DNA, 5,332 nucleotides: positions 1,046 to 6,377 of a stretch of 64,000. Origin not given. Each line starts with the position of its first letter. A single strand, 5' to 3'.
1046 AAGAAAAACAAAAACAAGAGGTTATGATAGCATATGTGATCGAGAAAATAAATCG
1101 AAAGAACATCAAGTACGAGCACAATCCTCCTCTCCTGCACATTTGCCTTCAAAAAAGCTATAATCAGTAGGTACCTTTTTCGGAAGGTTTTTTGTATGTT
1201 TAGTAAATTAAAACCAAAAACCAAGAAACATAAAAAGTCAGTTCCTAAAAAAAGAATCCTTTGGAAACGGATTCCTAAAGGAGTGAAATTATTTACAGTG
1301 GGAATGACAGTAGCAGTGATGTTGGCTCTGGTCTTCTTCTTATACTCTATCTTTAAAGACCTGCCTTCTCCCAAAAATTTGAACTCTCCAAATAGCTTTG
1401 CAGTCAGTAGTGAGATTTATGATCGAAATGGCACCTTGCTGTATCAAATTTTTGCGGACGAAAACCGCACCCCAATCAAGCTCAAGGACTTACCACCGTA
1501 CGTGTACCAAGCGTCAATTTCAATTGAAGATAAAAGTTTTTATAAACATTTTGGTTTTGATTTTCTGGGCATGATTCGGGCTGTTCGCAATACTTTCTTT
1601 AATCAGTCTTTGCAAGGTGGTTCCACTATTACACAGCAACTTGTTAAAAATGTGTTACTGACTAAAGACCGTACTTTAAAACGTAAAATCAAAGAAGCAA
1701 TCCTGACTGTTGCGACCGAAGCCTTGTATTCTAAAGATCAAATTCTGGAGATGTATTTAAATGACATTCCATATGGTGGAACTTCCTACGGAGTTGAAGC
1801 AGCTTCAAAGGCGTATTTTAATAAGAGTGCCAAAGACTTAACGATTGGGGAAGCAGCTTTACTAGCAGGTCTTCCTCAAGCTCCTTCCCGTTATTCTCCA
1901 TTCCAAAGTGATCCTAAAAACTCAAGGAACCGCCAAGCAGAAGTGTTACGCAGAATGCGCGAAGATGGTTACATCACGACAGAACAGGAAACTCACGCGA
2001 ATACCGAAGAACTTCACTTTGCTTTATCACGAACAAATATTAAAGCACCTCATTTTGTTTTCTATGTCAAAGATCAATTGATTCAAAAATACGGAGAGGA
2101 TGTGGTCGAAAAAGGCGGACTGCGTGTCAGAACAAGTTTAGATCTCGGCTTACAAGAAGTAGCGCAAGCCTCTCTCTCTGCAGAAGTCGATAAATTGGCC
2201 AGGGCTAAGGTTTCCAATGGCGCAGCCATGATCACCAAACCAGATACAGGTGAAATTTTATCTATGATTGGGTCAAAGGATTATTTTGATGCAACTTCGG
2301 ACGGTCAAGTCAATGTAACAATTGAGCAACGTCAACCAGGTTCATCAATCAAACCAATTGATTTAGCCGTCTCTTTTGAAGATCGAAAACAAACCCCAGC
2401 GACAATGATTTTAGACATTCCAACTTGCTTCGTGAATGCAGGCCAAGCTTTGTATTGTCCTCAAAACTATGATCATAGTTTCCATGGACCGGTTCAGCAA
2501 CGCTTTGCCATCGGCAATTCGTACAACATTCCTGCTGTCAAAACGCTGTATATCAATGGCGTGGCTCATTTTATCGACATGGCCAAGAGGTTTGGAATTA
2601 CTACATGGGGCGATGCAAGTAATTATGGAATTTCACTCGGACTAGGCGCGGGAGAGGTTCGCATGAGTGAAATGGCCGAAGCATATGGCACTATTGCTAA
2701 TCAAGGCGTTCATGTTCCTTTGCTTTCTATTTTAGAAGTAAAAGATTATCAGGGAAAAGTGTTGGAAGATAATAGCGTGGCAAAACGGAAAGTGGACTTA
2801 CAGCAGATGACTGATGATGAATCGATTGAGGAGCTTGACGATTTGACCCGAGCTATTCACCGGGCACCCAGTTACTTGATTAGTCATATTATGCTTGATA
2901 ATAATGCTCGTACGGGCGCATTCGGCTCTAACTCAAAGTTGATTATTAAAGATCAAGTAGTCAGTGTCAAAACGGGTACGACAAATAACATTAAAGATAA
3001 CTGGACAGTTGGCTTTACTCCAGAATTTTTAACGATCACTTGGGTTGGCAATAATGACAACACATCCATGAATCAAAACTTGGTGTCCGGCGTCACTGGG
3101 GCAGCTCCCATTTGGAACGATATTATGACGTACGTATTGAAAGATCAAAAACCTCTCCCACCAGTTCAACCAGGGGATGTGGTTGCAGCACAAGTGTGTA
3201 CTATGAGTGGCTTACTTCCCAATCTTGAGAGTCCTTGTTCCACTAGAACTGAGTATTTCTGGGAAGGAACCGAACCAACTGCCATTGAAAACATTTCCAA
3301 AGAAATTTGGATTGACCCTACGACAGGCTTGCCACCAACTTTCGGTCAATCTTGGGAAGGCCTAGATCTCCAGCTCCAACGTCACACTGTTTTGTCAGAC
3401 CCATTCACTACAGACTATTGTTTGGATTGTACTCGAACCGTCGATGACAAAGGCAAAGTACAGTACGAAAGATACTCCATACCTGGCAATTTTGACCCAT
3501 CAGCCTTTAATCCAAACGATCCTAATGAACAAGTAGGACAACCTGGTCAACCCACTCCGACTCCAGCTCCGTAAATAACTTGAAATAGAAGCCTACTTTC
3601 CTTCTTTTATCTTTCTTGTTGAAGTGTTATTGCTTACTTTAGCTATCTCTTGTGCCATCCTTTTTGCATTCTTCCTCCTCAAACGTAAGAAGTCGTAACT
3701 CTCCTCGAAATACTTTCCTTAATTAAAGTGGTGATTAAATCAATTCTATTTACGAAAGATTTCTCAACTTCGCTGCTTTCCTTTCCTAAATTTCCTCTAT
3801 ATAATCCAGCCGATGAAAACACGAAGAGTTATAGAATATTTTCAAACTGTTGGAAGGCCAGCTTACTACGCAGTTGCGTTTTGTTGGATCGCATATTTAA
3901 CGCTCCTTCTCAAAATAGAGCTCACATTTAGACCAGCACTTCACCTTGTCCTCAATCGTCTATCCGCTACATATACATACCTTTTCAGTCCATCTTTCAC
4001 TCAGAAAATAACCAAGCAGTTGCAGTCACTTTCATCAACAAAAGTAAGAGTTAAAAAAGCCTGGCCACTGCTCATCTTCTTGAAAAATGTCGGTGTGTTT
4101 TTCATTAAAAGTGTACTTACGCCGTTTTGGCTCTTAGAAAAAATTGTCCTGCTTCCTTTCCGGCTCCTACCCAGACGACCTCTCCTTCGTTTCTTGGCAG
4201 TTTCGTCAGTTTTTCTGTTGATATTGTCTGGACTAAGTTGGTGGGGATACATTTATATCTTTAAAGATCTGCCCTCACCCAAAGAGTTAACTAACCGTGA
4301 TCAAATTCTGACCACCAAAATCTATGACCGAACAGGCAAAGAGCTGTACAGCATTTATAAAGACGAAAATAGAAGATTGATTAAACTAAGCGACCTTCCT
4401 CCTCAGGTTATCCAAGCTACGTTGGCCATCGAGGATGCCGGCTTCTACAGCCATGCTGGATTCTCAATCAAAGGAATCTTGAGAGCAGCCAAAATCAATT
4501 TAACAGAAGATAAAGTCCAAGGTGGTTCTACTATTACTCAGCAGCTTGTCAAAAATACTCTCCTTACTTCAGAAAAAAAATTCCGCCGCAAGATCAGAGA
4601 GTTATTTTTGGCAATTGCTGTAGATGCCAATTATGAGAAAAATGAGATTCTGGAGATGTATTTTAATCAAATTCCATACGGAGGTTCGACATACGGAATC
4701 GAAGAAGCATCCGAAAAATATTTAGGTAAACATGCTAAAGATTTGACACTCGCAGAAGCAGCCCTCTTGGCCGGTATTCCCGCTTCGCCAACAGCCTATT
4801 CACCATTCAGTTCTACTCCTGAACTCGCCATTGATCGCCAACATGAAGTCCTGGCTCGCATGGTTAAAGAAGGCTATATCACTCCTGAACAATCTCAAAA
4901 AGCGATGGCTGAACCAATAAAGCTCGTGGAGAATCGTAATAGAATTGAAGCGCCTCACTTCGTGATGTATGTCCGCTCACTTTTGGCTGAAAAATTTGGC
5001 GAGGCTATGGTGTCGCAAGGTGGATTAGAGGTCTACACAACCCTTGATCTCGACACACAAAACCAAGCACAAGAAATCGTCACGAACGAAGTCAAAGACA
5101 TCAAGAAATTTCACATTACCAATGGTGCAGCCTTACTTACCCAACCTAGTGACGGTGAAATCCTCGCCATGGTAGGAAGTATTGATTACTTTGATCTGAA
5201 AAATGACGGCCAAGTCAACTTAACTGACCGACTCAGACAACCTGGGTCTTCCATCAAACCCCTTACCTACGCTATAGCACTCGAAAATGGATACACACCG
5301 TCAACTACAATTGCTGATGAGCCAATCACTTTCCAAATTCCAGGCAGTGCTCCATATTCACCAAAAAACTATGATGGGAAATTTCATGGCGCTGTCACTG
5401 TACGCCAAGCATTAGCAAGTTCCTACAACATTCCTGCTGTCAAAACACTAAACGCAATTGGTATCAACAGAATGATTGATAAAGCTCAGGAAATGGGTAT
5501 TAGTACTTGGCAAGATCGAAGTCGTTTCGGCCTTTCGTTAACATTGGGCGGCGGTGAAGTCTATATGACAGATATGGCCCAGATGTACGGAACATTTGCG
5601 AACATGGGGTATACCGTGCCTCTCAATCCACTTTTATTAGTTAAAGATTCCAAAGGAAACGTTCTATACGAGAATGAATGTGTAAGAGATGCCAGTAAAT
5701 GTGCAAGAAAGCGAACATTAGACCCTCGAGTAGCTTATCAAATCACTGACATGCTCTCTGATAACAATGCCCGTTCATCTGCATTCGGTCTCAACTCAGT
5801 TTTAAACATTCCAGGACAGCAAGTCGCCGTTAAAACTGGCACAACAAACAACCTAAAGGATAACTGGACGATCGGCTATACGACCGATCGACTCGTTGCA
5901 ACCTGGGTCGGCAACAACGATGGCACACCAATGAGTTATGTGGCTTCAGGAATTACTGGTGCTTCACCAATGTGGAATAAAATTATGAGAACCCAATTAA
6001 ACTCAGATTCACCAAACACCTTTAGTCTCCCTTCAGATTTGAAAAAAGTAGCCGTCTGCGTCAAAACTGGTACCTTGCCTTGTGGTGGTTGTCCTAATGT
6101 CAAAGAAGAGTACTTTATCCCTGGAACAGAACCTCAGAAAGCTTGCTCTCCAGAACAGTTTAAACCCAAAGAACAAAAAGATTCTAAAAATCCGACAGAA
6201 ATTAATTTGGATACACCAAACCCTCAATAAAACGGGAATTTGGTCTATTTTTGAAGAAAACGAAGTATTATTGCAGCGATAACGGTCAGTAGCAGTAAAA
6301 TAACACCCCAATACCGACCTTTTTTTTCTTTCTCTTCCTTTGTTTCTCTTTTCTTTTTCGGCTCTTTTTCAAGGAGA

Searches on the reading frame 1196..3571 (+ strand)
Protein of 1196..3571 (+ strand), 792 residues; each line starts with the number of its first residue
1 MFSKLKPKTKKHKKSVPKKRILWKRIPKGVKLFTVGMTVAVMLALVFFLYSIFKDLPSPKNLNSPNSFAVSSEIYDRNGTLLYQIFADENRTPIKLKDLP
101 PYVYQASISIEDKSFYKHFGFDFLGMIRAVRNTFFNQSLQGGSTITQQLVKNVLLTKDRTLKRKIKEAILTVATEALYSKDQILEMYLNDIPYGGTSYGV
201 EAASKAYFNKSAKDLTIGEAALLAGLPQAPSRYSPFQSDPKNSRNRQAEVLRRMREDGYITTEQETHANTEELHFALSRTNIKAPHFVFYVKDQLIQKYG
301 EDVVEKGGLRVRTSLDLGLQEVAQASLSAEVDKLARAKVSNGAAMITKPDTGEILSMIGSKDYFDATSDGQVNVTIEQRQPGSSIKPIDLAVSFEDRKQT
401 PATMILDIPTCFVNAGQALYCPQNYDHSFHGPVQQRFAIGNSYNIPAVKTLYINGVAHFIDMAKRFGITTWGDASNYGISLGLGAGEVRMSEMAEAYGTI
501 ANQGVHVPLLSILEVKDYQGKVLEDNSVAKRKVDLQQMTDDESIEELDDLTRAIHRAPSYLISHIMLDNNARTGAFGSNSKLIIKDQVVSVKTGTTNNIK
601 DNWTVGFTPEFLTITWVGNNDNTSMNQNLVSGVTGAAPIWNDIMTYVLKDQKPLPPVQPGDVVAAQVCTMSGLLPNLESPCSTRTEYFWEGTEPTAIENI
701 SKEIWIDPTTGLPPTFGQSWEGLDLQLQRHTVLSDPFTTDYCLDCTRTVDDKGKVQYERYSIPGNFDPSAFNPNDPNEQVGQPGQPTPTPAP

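Call 77: search_protein_families(library=pfam, proteins=[window:1196-3571:+], max_evalue=0.00001)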
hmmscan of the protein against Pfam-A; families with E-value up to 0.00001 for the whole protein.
window:1196-3571:+ (792 aa): 2 families
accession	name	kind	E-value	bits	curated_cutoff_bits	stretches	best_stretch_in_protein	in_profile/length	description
PF00912.28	Transgly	-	1.2e-63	214.3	27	1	79-254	2-177/178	Transglycosylase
PF00905.27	Transpeptidase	-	6.7e-14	52.2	22.1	1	342-644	1-298/299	Penicillin binding protein transpeptidase domain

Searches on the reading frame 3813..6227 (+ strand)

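Call 77: search_protein_families(library=pfam, proteins=[window:3813-6227:+], max_evalue=0.00001)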
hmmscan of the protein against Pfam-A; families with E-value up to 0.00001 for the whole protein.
window:3813-6227:+ (805 aa): 2 families
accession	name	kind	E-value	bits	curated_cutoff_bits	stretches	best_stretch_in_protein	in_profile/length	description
PF00912.28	Transgly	-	5.3e-61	205.6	27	1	176-350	3-177/178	Transglycosylase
PF00905.27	Transpeptidase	-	4e-26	92.4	22.1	1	438-710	1-283/299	Penicillin binding protein transpeptidase domain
